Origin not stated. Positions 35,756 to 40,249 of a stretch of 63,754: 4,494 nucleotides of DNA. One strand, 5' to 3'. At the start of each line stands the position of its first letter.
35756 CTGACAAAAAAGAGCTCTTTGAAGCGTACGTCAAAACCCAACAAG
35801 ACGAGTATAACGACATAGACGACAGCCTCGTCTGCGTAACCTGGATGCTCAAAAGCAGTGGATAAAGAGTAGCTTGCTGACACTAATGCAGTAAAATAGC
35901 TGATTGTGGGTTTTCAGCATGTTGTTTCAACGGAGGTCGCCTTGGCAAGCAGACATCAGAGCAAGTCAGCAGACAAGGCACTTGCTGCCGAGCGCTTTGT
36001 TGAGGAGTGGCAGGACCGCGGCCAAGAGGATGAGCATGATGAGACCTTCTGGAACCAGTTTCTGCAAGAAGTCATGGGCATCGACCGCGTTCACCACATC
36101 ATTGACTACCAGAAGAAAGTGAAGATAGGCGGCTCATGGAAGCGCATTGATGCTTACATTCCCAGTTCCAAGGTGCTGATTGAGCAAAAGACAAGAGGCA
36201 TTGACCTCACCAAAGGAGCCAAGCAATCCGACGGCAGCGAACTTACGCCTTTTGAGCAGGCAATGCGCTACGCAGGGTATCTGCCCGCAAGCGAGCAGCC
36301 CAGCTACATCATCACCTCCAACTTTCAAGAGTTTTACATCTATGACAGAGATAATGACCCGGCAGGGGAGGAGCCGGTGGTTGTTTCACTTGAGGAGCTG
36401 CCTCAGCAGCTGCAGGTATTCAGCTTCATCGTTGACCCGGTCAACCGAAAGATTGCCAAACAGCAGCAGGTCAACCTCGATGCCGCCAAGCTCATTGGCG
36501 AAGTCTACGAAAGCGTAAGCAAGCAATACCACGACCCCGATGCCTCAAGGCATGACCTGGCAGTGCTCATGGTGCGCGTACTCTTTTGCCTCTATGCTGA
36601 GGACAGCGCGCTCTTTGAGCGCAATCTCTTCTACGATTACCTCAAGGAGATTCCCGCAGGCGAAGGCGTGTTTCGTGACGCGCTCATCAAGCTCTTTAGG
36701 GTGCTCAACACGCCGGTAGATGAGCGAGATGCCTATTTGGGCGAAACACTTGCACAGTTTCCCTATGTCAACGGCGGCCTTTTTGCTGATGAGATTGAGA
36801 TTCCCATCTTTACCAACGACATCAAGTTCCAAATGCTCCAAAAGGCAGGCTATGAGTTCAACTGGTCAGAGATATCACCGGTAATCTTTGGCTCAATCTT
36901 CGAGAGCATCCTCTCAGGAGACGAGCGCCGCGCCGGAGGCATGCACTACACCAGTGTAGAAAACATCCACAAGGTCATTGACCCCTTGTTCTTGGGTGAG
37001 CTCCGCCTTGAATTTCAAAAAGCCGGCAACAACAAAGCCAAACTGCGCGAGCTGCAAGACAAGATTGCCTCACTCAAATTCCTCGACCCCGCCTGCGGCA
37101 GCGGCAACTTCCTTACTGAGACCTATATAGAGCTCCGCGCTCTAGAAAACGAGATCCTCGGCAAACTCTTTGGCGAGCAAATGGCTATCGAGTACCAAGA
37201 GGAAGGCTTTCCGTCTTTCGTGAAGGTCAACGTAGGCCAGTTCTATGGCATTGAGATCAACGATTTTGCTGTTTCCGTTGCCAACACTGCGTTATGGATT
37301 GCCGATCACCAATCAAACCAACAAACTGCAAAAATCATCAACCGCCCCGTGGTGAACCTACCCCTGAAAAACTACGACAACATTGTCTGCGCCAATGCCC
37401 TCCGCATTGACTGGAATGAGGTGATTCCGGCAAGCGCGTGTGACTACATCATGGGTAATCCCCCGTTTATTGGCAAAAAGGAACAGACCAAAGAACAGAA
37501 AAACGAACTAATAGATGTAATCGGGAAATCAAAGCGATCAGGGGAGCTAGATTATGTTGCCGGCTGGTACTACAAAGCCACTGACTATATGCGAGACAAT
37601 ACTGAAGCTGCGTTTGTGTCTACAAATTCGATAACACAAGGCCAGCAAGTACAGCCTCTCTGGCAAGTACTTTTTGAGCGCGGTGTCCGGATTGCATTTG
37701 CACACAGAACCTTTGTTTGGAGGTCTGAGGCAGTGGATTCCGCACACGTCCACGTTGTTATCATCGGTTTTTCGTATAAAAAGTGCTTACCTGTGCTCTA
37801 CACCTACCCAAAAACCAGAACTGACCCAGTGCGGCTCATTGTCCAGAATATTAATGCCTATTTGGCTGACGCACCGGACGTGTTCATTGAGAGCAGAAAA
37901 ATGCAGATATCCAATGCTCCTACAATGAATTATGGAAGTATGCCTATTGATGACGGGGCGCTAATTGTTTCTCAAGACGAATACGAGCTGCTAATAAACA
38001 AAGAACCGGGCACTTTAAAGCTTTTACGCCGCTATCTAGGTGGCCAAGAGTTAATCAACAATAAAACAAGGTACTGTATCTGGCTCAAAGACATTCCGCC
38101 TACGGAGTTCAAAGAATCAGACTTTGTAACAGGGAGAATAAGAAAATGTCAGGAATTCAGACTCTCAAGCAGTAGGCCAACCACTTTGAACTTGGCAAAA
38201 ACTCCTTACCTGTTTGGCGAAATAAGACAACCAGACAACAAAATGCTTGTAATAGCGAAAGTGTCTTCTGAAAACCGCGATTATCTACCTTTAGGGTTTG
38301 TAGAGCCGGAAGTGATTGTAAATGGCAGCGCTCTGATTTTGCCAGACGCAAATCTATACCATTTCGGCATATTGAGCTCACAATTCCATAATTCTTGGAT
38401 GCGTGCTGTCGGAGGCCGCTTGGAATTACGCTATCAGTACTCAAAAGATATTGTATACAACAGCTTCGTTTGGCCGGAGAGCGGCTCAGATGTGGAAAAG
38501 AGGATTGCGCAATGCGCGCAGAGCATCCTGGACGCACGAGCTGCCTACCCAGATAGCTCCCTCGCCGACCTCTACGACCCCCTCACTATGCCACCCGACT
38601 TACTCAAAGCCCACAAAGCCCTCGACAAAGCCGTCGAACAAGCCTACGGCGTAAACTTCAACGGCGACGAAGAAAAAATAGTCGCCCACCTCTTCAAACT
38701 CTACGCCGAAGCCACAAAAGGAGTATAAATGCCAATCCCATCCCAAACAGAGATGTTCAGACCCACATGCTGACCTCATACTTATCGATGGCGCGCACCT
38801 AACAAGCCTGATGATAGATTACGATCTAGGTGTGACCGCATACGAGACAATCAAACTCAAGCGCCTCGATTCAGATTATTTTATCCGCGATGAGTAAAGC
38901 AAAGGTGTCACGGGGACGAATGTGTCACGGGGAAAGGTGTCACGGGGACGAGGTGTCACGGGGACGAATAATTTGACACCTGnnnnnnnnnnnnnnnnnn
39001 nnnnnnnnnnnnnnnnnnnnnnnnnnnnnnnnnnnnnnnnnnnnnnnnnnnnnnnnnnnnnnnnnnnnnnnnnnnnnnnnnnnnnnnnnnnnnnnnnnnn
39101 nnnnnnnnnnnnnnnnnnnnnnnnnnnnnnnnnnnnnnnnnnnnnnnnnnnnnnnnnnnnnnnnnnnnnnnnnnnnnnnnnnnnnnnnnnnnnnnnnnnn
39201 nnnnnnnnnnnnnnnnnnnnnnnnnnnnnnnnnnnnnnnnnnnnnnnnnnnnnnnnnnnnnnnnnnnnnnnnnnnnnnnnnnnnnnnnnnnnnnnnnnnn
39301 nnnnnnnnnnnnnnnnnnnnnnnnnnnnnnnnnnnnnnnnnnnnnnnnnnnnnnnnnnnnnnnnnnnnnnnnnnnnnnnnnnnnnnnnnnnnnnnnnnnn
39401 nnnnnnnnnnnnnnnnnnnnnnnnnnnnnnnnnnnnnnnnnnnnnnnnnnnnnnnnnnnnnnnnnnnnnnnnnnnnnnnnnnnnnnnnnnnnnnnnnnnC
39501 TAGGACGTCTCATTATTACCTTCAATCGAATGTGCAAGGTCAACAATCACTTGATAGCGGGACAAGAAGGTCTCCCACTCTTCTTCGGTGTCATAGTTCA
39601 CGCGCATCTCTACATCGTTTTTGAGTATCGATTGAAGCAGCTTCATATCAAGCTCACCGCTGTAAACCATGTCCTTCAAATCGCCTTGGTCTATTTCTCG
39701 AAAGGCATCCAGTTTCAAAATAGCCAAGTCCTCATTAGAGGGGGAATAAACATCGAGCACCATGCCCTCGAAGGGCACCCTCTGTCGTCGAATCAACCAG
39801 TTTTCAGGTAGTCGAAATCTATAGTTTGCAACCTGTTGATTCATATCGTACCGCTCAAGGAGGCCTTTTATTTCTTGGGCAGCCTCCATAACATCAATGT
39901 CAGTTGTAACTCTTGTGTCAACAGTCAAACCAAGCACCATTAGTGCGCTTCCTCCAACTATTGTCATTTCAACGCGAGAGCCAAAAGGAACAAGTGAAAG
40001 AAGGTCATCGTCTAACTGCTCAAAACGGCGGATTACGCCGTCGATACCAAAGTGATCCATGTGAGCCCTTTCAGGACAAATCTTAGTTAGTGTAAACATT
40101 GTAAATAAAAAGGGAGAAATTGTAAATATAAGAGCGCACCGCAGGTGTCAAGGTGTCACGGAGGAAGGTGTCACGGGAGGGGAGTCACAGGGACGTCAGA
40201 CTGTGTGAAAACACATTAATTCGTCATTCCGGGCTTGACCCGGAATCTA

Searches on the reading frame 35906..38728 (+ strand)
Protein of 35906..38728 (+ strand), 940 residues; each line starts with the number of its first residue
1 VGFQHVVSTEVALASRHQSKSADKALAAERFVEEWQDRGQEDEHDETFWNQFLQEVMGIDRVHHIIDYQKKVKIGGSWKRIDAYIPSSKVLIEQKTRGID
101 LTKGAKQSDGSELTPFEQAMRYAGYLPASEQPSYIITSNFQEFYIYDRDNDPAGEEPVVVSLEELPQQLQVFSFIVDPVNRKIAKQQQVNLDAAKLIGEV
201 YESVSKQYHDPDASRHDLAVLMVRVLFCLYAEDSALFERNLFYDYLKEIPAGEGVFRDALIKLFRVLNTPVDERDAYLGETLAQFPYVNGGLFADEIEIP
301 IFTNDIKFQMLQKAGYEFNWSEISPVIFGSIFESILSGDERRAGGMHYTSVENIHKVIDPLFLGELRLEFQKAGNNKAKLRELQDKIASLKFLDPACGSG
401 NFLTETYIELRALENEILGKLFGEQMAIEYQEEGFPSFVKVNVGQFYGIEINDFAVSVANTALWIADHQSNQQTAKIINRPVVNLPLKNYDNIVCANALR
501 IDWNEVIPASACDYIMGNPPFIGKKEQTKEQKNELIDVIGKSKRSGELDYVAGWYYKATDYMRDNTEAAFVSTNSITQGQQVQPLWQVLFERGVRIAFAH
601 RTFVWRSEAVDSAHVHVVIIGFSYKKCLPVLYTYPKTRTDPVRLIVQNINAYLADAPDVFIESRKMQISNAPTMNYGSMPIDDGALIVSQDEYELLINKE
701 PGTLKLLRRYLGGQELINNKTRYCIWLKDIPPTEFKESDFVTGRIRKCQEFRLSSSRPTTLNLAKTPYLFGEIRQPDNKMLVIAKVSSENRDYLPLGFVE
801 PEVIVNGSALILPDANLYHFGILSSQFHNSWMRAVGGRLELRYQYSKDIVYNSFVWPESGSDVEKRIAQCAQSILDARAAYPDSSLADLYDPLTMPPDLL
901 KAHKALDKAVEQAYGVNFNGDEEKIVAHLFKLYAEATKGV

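Call 26: search_protein_families(library=pfam, proteins=[window:35906-38728:+], max_evalue=0.00001)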
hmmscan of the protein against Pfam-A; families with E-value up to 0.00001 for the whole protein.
window:35906-38728:+ (940 aa): 7 families
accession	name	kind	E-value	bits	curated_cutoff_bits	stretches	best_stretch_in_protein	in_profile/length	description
PF20473.4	MmeI_Mtase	-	1.1e-92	310.3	27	1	371-632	2-258/259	MmeI, DNA-methyltransferase domain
PF20466.3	MmeI_TRD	-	5e-68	229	27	1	655-858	1-206/207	MmeI, target recognition domain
PF20464.3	MmeI_N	-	1e-29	104.6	27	1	28-204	3-178/181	MmeI, N-terminal domain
PF20467.3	MmeI_C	-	4e-25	88.3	27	1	865-939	7-81/83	MmeI, C-terminal domain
PF20465.4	MmeI_hel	-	1.1e-20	74.5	27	1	216-293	1-75/75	MmeI, helicase spacer domain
PF07669.17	Eco57I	-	4.2e-10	40.4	25.3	1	445-583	2-144/171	Eco57I restriction-modification methylase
PF02384.22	N6_Mtase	-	3.1e-06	27.2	20.4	0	391-575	49-186/311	N-6 DNA Methylase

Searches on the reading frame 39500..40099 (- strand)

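Call 27: search_protein_families(library=pfam, proteins=[window:39500-40099:-], max_evalue=0.00001)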
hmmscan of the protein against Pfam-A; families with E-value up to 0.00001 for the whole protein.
window:39500-40099:- (199 aa): 1 family
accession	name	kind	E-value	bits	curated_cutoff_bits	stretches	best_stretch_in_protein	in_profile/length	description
PF19502.5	DUF6036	-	5.6e-32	111.3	23.6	1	25-186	2-160/164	Nucleotidyltransferase of unknown function (DUF6036)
